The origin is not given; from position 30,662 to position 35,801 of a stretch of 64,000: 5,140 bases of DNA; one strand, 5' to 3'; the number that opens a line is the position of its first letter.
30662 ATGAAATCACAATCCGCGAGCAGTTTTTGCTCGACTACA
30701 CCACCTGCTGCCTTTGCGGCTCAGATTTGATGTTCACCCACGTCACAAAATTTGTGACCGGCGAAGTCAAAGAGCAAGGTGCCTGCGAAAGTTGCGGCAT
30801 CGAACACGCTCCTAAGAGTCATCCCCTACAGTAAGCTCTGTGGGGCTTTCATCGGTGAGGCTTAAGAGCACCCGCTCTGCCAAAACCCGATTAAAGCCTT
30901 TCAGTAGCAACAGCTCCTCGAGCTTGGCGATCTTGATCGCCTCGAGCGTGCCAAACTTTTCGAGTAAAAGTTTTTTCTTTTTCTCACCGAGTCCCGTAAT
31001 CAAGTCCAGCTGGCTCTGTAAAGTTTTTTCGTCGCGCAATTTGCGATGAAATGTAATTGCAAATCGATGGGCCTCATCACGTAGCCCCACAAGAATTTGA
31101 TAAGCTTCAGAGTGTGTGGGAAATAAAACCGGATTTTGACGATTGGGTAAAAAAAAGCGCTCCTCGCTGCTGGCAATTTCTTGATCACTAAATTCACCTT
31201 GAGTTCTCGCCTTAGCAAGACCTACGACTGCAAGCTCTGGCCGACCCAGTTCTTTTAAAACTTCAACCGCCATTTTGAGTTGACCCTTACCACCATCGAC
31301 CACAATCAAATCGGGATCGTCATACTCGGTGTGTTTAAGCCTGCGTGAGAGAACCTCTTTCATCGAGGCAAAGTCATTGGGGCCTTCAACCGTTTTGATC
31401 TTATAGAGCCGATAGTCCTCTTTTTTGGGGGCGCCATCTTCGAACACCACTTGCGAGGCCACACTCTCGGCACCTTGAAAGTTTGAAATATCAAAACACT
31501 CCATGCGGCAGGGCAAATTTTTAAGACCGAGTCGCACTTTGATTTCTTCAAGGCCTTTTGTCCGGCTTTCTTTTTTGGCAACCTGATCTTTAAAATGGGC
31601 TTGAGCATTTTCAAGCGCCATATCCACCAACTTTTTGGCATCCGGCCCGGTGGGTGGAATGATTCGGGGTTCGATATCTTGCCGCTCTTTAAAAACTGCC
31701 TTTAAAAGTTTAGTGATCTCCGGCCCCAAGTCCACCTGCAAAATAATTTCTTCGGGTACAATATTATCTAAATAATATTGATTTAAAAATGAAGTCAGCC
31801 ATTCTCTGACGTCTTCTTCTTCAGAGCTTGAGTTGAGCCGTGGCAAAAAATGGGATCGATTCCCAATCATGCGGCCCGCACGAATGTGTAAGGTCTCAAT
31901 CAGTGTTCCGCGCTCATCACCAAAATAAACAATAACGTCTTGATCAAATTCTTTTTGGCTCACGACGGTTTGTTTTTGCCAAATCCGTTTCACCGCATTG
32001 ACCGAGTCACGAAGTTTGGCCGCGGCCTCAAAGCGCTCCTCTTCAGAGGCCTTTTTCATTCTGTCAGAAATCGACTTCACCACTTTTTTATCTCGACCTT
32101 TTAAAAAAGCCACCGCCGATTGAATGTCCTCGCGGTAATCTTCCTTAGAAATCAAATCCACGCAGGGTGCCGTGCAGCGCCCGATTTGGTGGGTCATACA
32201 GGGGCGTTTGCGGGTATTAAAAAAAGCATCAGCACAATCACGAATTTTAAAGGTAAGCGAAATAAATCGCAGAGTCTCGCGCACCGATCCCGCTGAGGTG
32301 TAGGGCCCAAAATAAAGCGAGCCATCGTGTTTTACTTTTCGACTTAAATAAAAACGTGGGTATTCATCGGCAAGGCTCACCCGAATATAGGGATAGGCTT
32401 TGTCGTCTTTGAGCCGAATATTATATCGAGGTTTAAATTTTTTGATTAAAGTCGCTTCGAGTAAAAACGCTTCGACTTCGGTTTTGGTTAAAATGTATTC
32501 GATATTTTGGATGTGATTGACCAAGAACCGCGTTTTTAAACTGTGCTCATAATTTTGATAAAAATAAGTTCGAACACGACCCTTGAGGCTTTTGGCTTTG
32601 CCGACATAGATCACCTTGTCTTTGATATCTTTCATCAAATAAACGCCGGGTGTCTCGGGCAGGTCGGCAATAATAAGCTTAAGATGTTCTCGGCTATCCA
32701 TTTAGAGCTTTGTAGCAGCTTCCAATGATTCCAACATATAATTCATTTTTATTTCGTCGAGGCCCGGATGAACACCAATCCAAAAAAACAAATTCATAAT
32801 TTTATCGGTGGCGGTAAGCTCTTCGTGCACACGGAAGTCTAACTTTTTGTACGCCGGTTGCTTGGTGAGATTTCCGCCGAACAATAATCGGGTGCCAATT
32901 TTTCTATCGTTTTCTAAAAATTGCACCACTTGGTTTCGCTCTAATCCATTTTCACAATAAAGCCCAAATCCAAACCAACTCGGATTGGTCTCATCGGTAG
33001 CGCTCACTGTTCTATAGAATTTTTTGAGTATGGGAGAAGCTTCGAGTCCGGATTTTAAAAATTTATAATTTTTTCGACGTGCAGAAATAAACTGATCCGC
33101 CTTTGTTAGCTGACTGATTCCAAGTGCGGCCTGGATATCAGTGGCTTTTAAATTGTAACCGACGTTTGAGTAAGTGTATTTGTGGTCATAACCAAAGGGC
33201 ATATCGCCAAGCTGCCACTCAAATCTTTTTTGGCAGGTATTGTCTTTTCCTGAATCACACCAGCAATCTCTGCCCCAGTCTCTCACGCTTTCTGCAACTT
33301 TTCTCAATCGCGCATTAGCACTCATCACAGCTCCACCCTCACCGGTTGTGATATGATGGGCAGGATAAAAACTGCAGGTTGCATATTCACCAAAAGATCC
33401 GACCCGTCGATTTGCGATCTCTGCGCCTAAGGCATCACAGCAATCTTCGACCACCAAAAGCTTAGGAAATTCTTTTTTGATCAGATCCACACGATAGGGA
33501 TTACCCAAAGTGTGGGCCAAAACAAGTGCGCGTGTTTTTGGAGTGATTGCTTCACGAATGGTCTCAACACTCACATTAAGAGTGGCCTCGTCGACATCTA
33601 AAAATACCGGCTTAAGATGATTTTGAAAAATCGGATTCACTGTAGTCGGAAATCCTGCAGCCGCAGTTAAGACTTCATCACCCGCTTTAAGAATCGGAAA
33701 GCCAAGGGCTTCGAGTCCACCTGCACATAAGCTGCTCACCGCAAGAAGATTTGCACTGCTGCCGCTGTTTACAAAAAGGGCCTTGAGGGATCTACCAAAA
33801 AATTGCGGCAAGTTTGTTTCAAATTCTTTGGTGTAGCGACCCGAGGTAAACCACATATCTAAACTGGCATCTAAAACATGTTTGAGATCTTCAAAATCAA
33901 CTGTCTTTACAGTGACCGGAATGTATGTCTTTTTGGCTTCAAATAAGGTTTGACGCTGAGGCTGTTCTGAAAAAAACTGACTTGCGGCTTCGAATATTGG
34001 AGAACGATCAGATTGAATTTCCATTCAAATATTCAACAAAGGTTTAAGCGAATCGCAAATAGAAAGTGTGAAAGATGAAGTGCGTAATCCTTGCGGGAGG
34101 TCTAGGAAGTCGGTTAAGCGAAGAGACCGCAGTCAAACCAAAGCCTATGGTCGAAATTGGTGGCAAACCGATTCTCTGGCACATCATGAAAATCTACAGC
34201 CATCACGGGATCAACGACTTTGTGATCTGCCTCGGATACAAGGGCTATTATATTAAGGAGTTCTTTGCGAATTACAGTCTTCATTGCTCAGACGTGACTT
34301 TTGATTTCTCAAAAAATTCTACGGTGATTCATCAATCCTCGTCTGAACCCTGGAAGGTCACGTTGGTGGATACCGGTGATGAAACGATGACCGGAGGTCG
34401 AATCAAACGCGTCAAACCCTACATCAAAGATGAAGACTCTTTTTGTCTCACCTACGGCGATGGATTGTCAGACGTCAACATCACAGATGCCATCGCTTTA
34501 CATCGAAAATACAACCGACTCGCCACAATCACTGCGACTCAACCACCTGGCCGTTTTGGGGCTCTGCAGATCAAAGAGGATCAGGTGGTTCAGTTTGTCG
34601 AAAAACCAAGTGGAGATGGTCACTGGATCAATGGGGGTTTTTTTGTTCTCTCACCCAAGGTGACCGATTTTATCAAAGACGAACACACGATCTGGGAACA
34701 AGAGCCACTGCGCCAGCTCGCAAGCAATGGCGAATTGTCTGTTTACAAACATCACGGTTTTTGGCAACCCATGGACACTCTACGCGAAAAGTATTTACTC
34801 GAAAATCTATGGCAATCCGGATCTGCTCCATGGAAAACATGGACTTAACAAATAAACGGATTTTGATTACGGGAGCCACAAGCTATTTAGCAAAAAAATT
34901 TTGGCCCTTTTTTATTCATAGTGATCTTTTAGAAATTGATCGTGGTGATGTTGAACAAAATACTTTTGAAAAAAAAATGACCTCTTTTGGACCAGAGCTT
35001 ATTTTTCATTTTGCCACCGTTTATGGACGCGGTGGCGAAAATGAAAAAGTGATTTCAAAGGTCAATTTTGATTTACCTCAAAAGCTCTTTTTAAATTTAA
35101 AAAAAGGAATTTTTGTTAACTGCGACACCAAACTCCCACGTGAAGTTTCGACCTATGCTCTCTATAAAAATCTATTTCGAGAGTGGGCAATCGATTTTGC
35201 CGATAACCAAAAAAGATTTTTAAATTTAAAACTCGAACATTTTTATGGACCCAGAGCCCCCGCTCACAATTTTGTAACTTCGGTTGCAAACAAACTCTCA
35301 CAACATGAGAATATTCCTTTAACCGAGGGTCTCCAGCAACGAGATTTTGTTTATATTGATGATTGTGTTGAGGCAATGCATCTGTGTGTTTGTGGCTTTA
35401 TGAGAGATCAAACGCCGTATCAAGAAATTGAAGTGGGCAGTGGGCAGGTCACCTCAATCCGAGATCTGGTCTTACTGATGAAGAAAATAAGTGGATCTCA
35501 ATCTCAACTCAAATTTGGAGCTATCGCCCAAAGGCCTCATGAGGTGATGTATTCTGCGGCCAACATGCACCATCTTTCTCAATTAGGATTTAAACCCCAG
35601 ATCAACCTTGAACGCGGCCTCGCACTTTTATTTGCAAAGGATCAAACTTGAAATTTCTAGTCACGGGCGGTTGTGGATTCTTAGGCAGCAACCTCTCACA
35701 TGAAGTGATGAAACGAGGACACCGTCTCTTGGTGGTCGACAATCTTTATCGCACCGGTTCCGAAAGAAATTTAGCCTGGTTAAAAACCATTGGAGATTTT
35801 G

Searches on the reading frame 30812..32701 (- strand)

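Call 6: search_protein_families(library=pfam, proteins=[window:30812-32701:-], max_evalue=0.001)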
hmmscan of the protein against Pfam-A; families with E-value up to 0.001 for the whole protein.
window:30812-32701:- (629 aa): 6 families
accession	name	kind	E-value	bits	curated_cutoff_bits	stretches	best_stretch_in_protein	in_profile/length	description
PF08459.17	UvrC_RNaseH_dom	-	2.6e-52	177.3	22.3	1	390-549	3-159/159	UvrC RNAse H endonuclease domain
PF22920.2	UvrC_RNaseH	-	5.4e-19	68.7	24.3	1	253-372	1-115/116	UvrC Ribonuclease H-like domain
PF01541.30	GIY-YIG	-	1.9e-09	38.1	22.6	1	19-94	3-78/78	GIY-YIG catalytic domain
PF02151.25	UVR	-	1.3e-08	34.8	21.5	1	205-239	1-35/36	UvrB/uvrC motif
PF14520.12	HHH_5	-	7.2e-06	26.8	27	1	565-616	4-56/57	Helix-hairpin-helix domain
PF12826.13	HHH_2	-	0.00091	19.8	27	0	570-618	10-58/64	Helix-hairpin-helix motif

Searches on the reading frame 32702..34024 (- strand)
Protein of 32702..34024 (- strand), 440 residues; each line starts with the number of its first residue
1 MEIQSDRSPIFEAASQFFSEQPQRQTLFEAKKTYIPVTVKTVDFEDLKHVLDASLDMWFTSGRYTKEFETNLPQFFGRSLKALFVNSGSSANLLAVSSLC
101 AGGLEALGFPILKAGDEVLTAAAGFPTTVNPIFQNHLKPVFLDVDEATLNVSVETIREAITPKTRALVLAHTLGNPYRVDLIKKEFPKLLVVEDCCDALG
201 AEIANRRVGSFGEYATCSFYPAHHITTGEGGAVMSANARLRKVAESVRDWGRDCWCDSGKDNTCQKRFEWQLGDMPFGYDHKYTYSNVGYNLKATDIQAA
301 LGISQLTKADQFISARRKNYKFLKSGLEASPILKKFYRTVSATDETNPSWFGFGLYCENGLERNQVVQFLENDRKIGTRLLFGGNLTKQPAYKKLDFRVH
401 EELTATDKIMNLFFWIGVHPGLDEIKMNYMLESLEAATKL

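Call 4: search_protein_families(library=ncbifam, proteins=[window:32702-34024:-], max_evalue=0.01)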
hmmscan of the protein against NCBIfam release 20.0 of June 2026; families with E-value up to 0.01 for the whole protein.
window:32702-34024:- (440 aa): 12 families
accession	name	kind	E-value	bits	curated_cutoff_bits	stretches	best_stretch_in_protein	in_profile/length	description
NF011936.0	PRK15407.1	equivalog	2.9e-169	563.4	423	1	4-438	7-436/440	lipopolysaccharide biosynthesis protein RfbH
TIGR03588.1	PseC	equivalog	3.4e-46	157.9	423.5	1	35-435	2-377/380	UDP-4-amino-4,6-dideoxy-N-acetyl-beta-L-altrosamine transaminase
TIGR04181.1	NHT_00031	hypoth_equivalog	2.8e-39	135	420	2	47-244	13-217/359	LegC family aminotransferase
NF008687.0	PRK11706.1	equivalog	9e-34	116.8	375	1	82-435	39-371/375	dTDP-4-amino-4,6-dideoxygalactose transaminase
NF008658.2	PRK11658.1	equivalog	3.9e-29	101.5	631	1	33-422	3-361/379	UDP-4-amino-4-deoxy-L-arabinose aminotransferase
TIGR02379.1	ECA_wecE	subfamily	1.1e-24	87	434.85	1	87-372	44-312/376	dTDP-4-amino-4,6-dideoxy-D-glucose transaminase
TIGR04427.1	PLP_DesI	equivalog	8.5e-22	77.8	650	1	117-256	92-233/390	dTDP-4-dehydro-6-deoxyglucose aminotransferase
NF005817.0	PRK07683.1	equivalog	5.2e-07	28.7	575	1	110-188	108-185/387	aminotransferase A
NF005305.0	PRK06836.1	equivalog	9.2e-05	21.8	376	1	93-170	100-177/396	pyridoxal phosphate-dependent aminotransferase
NF004770.0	PRK06108.1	subfamily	0.00024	20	422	1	101-176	103-182/396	pyridoxal phosphate-dependent aminotransferase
NF004975.0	PRK06348.1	equivalog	0.00041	19.4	549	1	66-178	69-176/384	pyridoxal phosphate-dependent aminotransferase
TIGR01326.1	OAH_OAS_sulfhy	subfamily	0.0067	15.2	495.1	0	92-177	74-155/418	O-acetylhomoserine aminocarboxypropyltransferase/cysteine synthase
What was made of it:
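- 32702..34024 (-): rfbH/ddhC-like PMP-dependent CDP-6-deoxy-4-hexulose 3-dehydrase (E1), divergent from the operon. NCBIfam NF011936 RfbH, E=2.9e-169, 563 bits against a cut-off of 423 (call 4).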

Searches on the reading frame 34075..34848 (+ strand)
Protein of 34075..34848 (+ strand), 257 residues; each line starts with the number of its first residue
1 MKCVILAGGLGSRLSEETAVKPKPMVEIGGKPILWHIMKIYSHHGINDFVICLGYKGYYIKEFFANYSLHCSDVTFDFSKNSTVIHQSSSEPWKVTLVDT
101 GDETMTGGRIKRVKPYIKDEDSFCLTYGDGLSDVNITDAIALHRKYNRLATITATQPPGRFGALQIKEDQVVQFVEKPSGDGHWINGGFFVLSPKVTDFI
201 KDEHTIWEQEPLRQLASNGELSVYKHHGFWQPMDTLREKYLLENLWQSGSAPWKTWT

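Call 4: search_protein_families(library=ncbifam, proteins=[window:34075-34848:+], max_evalue=0.01)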
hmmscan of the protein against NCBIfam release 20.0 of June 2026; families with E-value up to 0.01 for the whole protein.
window:34075-34848:+ (257 aa): 33 families (the best 25 are shown)
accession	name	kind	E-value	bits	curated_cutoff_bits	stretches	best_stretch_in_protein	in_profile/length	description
TIGR02623.1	G1P_cyt_trans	equivalog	2.1e-136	453.3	300.25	1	1-256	1-255/255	glucose-1-phosphate cytidylyltransferase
TIGR03992.1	Arch_glmU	subfamily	1.3e-26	93.4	292.1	2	1-69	1-69/393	bifunctional sugar-1-phosphate nucleotidylyltransferase/acetyltransferase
NF052502.1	man1P_GTase_Rv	exception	2.1e-18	66.3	440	1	2-235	2-219/352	mannose-1-phosphate guanylyltransferase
NF049965.1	GlMnHpPGnyltfHddC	equivalog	9.8e-18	64.6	300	1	1-199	1-174/221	D-glycero-D-manno-heptose 1-phosphate guanosyltransferase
NF041313.1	UDPGP_AglF_Halo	equivalog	1.1e-17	64.3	400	1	1-198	1-180/234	UTP--glucose-1-phosphate uridylyltransferase AglF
NF041173.1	Sug_nt_acttase_Thmprot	equivalog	2.7e-16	59.5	600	1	1-230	1-211/405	bifunctional sugar-1-phosphate nucleotidylyltransferase/acetyltransferase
NF045761.1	NAMPUrTaseMurU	equivalog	5.4e-15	55.9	250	1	1-69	1-69/226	N-acetylmuramate alpha-1-phosphate uridylyltransferase MurU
TIGR01208.1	rmlA_long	equivalog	2.2e-14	53.1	320.25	1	2-230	1-218/353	glucose-1-phosphate thymidylyltransferase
NF041135.1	IPPtranDIPPsyn_Thcocales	equivalog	3e-12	46.2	580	1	1-69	1-66/419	bifunctional L-myo-inositol-1-phosphate cytidylyltransferase/CDP-L-myo-inositol myo-inositolphosphotransferase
TIGR01173.1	glmU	equivalog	8.5e-08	31.4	366.85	1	1-176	1-151/452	bifunctional UDP-N-acetylglucosamine diphosphorylase/glucosamine-1-phosphate N-acetyltransferase GlmU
TIGR01099.1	galU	equivalog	8.6e-08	32.1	326.8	1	1-201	2-215/261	UTP--glucose-1-phosphate uridylyltransferase GalU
TIGR02091.1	glgC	equivalog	1.1e-07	31.3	424.9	1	3-181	3-179/364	glucose-1-phosphate adenylyltransferase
NF001947.0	PRK00725.1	subfamily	4.2e-07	29.1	470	1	3-180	19-195/426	glucose-1-phosphate adenylyltransferase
NF003670.0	PRK05293.1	equivalog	1.1e-06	27.8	470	1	3-180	7-183/382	glucose-1-phosphate adenylyltransferase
NF045665.1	NTPtran_DVU1551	equivalog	5.9e-06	25.5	315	1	2-69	2-64/359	DVU_1551 family NTP transferase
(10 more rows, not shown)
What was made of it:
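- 34075..34848 (+): rfbF/ddhA glucose-1-phosphate cytidylyltransferase, first gene of the plus-strand operon. TIGR02623 E=2.1e-136, above its cut-off (call 4).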

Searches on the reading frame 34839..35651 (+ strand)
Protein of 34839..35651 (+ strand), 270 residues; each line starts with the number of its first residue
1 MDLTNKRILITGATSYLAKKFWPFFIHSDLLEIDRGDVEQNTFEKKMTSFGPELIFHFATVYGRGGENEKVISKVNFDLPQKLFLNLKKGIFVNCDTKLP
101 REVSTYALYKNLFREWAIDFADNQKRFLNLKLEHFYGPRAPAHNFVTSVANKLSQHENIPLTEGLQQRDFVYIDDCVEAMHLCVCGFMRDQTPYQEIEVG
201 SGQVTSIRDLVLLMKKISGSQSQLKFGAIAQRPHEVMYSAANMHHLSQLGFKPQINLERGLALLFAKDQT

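Call 4: search_protein_families(library=ncbifam, proteins=[window:34845-35651:+], max_evalue=0.01)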
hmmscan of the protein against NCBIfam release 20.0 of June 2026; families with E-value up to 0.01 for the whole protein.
window:34845-35651:+ (268 aa): 5 families
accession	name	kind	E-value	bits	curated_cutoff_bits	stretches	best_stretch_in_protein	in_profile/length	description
NF047922.1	GDPFucSynFcl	equivalog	3.4e-11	43.1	500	1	160-263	201-298/308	GDP-L-fucose synthase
TIGR02197.1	heptose_epim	equivalog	1.6e-08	34.1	274.6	1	98-259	132-306/316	ADP-glyceromanno-heptose 6-epimerase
TIGR04180.1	EDH_00030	hypoth_equivalog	8.8e-08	31.6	475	1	134-236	176-278/297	NAD-dependent 4,6-dehydratase LegB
TIGR01179.1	galE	equivalog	8.5e-07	28.1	262.3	1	157-256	217-315/332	UDP-glucose 4-epimerase GalE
TIGR01181.1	dTDP_gluc_dehyt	equivalog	1.3e-06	27.8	365.1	1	134-260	182-305/321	dTDP-glucose 4,6-dehydratase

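Call 37: search_solved_structures(query=window:34845-35651:+, max_evalue=0.001)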
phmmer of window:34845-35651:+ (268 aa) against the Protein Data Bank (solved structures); distinct sequences matched with E-value up to 0.001: 21.
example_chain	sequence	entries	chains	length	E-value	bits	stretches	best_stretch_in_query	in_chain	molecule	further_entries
4zrm_A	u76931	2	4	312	2.9e-09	39.9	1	89-262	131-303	UDP-glucose 4-epimerase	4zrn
6kv9_A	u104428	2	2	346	1.9e-07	33.9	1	93-261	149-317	MoeE5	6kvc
6wjb_A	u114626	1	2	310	2.4e-07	33.7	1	100-246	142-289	NAD-dependent epimerase/dehydratase family protein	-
6wj9_A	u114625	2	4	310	4.4e-07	32.8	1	104-246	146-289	NAD-dependent epimerase/dehydratase family protein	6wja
6zl6_A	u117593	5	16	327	7.4e-07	32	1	131-260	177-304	Epimerase domain-containing protein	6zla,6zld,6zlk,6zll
6zlj_A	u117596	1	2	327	8.6e-07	31.8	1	132-260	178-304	Epimerase domain-containing protein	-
8du0_A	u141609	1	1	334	5.3e-05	26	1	160-261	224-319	GDP-L-fucose synthase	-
1bws_A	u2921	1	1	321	5.5e-05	25.9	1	161-262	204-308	PROTEIN (GDP-4-KETO-6-DEOXY-D-MANNOSE EPIMERASE/REDUCTASE)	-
7ll6_A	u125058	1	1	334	7.3e-05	25.5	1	160-261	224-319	GDP-L-fucose synthase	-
2pzj_A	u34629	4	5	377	0.00014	24.5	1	156-259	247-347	Putative nucleotide sugar epimerase/ dehydratase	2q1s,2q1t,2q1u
8vr2_A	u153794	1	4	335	0.00017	24.3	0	132-260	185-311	NAD-dependent epimerase/dehydratase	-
1e7q_A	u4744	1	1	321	0.00019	24.1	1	160-262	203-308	GDP-FUCOSE SYNTHETASE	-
1e7r_A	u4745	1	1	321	0.00019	24.1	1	160-262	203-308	GDP-FUCOSE SYNTHETASE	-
1e7s_A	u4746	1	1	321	0.00019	24.1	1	160-262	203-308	GDP-FUCOSE SYNTHETASE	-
1bsv_A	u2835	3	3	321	0.0002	24.1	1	161-262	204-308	PROTEIN (GDP-FUCOSE SYNTHETASE) | GDP-FUCOSE SYNTHETASE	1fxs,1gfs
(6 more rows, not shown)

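Call 64: search_protein_families(library=pfam, proteins=[window:34845-35651:+], max_evalue=0.01)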
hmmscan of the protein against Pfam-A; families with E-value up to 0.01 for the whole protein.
window:34845-35651:+ (268 aa): 2 families
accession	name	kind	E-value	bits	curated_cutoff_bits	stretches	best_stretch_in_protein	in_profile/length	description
PF01370.27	Epimerase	-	1.6e-14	54.4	20.9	1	97-181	135-224/240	NAD dependent epimerase/dehydratase family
PF16363.11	GDP_Man_Dehyd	-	2.2e-05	24.5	27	1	102-259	151-329/332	GDP-mannose 4,6 dehydratase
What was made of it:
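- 34830..35651 (+): Short SDR, CDP-paratose/abequose-synthase-like 4-reductase; its start overlaps the end of rfbF. PF01370 (call 64).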

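Call 97: search_dna_similar(query=window:34839-35651:+, collection=plasmids, mode=protein, max_rows=12)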
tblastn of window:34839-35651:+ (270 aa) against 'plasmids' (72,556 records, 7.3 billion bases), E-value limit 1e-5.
Records with a match: 63; places in all: 65; records where one place covers at least 80% of the query: 14.
Best place of each record, by identity: <60% 63.
By first word of the organism name: Lactiplantibacillus 16; Bacillus 14; Ensifer 7; Levilactobacillus 4; Sinorhizobium 3; Salmonella 2; Azospirillum 2; Leptolyngbya 2; Exiguobacterium 1; Natronococcus 1; and 11 more.
By predicted mobility (MOB-suite, as given by PLSDB): non-mobilizable 41; mobilizable 19; conjugative 3.
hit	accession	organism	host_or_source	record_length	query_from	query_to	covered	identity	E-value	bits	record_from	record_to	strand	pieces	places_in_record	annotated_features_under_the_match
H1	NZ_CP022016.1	Salmonella enterica subsp. enterica serovar India str. ...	-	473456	7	268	97%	30.7%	9e-34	136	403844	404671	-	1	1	CDP-paratose synthase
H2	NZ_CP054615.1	Azospirillum oryzae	cell culture,soil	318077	37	267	86%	32.2%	2e-28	120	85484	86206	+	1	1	NAD(P)-dependent oxidoreductase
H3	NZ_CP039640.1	Azospirillum sp. TSH100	soil,soil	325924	37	267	86%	32.2%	4e-28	120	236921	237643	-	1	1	NAD(P)-dependent oxidoreductase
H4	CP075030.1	Salmonella enterica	-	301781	7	267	97%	28.1%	1e-23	106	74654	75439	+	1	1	CDP-abequose synthase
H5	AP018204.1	Leptolyngbya boryana NIES-2135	-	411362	1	262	97%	25.3%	2e-7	59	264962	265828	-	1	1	putative dTDP-glucose 4,6-dehydratase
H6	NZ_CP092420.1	Leptolyngbya boryana IU 594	-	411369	1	262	97%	25.3%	2e-7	59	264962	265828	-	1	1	NAD-dependent epimerase/dehydratase family protein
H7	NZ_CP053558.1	Exiguobacterium sp. Helios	-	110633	1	266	99%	24.2%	1e-11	72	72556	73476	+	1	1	NAD(P)-dependent oxidoreductase | rfbG: CDP-glucose 4,6-dehydratase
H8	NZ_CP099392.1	Natronococcus sp. CG52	cell culture,salt lake sediment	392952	5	261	95%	24.8%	2e-9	65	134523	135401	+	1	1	NAD-dependent epimerase/dehydratase family protein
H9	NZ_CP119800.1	Halomontanus rarus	cell culture,sediment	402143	3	267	98%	24.0%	7e-10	66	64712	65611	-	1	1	NAD-dependent epimerase/dehydratase family protein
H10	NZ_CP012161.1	Octadecabacter temperatus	single culture,surface water of the ...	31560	60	270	78%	29.3%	8e-7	57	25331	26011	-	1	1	NAD-dependent epimerase/dehydratase family protein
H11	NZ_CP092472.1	Qipengyuania spongiae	sponge,mixed culture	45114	6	237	86%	25.2%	1e-9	66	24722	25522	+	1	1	NAD(P)-dependent oxidoreductase | rfbC: dTDP-4-dehydrorhamnose 3,5-epimerase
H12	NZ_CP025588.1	Lactiplantibacillus plantarum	Single bacteria,kimchi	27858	27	262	87%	24.3%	8e-7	57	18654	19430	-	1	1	SDR family NAD(P)-dependent oxidoreductase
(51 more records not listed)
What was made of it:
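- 34830..35651 (+): The best annotated tblastn matches are Salmonella 'CDP-paratose synthase' (30.7% identity, 97% coverage, E=9e-34) and 'CDP-abequose synthase' (E=1e-23) (call 97).
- On CDP-3,6-dideoxyhexose (ddh/rfb) pathway: The 4-reductase is 31% identical to annotated paratose synthase (call 97).
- A paratose/abequose-synthase-like 4-reductase is also conserved (call 97).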
